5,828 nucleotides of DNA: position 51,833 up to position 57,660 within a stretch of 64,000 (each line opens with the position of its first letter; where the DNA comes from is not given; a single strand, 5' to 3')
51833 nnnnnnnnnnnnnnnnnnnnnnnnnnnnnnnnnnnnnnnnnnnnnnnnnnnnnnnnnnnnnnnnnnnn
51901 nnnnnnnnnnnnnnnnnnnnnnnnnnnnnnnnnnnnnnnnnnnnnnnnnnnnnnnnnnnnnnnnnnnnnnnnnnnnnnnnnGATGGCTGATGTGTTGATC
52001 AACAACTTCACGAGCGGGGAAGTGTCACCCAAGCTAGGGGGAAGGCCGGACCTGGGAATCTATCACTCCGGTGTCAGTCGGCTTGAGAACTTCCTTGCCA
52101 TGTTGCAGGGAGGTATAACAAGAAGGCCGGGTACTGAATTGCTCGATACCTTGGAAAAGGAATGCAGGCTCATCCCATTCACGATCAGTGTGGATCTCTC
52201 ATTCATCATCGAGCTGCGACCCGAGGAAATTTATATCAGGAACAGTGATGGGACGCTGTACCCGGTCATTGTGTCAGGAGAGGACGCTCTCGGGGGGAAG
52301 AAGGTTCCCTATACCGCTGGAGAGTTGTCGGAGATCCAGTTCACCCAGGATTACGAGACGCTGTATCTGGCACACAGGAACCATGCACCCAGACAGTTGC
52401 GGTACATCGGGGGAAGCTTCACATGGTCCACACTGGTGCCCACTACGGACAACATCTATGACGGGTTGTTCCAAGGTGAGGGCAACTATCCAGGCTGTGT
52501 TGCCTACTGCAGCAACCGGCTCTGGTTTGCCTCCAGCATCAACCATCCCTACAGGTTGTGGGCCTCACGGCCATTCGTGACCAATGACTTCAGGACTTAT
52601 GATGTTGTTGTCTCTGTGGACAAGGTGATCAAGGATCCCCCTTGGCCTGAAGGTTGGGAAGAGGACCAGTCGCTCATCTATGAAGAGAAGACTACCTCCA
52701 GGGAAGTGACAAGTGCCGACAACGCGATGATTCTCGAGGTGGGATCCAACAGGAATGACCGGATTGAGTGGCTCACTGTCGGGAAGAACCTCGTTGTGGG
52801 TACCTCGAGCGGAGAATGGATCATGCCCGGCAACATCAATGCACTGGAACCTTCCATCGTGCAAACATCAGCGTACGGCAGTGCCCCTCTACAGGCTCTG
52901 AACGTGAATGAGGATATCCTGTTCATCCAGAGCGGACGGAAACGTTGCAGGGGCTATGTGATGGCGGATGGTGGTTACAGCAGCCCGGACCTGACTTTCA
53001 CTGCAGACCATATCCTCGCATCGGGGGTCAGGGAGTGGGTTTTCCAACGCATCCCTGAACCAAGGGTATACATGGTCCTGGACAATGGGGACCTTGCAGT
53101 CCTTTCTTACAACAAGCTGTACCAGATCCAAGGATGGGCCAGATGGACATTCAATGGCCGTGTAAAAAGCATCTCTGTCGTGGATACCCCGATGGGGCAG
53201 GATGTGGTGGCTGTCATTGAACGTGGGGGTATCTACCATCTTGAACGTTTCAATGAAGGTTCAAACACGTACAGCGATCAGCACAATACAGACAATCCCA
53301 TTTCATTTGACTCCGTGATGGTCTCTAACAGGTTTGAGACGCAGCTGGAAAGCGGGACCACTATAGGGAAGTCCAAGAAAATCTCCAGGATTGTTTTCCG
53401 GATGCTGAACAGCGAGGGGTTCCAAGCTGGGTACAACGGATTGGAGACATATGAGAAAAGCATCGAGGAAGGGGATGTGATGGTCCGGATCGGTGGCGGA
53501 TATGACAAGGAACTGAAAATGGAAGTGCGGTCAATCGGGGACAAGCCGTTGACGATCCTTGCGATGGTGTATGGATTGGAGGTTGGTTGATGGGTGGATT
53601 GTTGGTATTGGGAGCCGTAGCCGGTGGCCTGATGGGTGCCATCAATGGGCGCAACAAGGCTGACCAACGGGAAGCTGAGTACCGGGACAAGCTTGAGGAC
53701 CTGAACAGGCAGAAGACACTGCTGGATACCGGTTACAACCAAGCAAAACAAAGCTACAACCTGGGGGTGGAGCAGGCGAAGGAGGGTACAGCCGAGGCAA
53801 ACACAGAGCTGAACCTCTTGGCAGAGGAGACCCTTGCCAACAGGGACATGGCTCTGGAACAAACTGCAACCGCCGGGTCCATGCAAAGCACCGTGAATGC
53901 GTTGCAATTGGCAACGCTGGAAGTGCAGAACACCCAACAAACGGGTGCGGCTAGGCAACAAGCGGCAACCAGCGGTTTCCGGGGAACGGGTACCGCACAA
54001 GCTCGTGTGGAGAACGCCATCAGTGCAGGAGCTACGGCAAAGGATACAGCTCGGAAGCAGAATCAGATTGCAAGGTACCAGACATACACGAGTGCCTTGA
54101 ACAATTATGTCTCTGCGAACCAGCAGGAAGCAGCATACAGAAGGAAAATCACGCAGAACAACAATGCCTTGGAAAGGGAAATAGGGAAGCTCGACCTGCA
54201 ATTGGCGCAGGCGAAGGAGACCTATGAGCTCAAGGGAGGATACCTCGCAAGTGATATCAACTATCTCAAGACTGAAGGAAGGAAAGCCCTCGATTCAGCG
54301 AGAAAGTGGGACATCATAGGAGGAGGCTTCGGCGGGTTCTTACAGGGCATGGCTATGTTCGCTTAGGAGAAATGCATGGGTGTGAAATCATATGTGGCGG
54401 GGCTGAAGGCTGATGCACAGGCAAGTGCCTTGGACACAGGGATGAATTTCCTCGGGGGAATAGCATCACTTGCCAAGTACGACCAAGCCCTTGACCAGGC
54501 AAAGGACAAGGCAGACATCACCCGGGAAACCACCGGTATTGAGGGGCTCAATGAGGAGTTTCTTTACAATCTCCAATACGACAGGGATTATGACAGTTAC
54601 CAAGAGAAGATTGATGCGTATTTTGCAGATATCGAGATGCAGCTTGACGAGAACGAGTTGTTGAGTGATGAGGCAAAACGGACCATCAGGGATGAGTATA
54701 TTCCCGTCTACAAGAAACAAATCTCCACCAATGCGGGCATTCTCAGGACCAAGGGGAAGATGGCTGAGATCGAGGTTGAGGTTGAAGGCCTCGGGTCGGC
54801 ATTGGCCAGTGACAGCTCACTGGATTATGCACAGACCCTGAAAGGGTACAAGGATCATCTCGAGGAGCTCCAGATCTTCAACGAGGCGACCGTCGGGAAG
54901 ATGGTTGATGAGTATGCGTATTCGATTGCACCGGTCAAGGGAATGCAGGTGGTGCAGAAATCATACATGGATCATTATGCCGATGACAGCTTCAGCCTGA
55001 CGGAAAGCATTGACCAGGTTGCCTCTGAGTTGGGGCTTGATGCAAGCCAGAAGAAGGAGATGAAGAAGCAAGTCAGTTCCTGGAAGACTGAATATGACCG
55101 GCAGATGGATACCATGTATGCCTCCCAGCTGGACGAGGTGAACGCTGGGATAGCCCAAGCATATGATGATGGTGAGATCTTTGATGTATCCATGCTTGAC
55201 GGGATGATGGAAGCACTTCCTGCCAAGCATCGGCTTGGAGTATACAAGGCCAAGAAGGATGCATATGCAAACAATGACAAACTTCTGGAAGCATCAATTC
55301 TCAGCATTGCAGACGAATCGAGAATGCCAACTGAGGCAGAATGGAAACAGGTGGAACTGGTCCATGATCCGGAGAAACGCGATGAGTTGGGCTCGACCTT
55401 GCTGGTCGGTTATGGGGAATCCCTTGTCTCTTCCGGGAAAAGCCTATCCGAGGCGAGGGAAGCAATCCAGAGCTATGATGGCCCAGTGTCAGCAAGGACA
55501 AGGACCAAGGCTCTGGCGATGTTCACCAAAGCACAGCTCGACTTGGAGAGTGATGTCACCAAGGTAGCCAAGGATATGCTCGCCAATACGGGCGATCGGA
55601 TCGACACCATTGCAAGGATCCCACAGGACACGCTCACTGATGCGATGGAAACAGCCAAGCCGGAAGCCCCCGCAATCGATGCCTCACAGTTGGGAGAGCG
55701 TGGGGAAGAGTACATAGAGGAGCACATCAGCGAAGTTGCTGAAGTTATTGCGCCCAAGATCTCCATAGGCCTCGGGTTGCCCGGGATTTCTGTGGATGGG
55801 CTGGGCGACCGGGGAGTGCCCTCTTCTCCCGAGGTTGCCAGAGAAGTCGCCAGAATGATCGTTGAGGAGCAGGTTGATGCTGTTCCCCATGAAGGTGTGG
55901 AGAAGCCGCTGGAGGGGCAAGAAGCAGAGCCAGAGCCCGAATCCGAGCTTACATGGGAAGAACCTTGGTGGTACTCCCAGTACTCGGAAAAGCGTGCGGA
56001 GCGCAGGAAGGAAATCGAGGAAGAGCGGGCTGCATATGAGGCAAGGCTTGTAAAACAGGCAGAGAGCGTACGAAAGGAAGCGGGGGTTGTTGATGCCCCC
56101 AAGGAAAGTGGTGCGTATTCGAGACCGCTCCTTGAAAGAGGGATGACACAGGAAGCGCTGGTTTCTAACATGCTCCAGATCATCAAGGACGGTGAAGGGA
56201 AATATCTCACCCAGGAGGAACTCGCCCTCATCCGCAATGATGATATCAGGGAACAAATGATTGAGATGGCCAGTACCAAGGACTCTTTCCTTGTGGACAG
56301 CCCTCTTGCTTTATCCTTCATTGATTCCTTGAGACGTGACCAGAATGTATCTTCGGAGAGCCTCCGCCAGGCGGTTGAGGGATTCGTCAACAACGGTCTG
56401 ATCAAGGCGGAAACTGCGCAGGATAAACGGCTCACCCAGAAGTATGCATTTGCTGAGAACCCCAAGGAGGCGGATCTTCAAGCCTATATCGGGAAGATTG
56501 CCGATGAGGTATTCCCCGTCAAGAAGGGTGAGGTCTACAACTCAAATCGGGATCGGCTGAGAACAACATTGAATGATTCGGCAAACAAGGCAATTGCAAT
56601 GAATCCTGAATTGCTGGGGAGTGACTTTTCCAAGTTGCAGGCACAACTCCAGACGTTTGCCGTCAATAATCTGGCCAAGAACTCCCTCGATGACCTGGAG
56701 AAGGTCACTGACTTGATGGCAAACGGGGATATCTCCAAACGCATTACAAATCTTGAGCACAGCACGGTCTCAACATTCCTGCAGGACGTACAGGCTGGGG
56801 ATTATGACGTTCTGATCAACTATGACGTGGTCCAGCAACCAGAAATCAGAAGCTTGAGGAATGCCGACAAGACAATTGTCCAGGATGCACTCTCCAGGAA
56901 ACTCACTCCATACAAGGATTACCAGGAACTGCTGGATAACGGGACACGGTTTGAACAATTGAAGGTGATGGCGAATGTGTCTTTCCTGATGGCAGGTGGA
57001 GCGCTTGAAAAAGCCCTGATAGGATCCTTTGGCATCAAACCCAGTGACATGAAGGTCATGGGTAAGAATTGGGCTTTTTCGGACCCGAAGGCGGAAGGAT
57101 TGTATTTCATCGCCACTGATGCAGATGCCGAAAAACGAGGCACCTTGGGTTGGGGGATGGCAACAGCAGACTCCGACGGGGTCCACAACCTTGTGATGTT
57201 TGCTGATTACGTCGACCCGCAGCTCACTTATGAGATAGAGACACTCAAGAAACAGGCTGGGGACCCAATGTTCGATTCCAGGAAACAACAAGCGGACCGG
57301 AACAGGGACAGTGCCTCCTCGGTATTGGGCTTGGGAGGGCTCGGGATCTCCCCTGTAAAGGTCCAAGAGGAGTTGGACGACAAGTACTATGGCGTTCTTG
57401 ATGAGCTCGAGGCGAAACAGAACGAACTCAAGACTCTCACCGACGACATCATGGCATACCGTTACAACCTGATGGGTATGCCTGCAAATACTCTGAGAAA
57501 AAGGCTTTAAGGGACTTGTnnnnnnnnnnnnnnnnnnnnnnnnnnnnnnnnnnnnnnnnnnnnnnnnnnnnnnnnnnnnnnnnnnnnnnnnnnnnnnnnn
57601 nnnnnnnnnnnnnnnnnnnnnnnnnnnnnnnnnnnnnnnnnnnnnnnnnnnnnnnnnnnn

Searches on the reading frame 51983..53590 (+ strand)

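Call 11: search_protein_families(library=phrogs, proteins=[window:51983-53590:+], max_evalue=0.001)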
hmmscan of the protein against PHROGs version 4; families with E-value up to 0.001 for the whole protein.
window:51983-53590:+ (535 aa): 3 families
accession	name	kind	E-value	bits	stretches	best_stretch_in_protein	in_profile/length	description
phrog_376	-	tail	2.5e-83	281.7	3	242-442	335-550/712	tail protein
phrog_15566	-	tail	1.9e-21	77.2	1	240-444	85-300/552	tail protein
phrog_20269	-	unknown function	9.1e-19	68.7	1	7-141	8-142/374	-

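Call 12: search_protein_families(library=pfam, proteins=[window:51983-53590:+], max_evalue=0.001)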
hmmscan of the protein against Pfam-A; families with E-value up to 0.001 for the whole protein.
window:51983-53590:+ (535 aa): 0 families

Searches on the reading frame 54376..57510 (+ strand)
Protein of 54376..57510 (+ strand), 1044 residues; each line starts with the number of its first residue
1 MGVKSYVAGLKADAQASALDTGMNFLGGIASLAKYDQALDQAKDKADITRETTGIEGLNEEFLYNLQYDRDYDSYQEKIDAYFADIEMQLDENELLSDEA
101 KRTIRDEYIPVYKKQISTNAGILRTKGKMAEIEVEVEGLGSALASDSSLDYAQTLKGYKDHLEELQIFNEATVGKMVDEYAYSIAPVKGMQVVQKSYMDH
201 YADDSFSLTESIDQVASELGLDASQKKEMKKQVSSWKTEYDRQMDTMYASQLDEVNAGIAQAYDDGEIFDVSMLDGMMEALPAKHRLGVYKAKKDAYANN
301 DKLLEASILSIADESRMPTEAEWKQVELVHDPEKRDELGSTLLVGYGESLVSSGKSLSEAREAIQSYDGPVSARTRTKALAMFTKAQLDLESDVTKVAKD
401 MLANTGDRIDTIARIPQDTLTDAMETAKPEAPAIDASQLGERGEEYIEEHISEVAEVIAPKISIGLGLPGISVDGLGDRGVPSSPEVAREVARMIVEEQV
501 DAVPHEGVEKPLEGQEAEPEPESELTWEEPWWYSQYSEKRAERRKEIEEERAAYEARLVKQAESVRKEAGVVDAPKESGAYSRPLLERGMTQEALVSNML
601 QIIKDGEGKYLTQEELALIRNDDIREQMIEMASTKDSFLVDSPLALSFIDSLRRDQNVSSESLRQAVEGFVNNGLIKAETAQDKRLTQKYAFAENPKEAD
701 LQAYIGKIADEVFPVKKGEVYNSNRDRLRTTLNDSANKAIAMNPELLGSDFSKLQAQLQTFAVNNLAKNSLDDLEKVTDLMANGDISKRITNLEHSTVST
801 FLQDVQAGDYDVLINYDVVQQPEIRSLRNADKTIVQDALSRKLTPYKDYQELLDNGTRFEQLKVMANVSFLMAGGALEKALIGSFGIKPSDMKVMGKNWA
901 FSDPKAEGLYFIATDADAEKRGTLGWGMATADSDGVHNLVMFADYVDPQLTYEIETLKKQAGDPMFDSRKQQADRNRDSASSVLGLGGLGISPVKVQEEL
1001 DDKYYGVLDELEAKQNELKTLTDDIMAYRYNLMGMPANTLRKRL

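Call 11: search_protein_families(library=phrogs, proteins=[window:54376-57510:+], max_evalue=0.001)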
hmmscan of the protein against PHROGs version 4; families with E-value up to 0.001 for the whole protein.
window:54376-57510:+ (1044 aa): 0 families

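Call 12: search_protein_families(library=pfam, proteins=[window:54376-57510:+], max_evalue=0.001)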
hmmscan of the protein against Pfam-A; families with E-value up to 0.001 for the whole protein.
window:54376-57510:+ (1044 aa): 0 families

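Call 32: search_protein_families(library=pfam, proteins=[window:54376-57510:+], max_evalue=0.01)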
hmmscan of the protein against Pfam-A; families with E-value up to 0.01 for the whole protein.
window:54376-57510:+ (1044 aa): 1 family
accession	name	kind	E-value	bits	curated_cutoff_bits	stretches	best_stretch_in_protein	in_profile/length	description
PF18035.6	Bap31_Bap29_C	-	0.0018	18.7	30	1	217-254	8-45/52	Bap31/Bap29 cytoplasmic coiled-coil domain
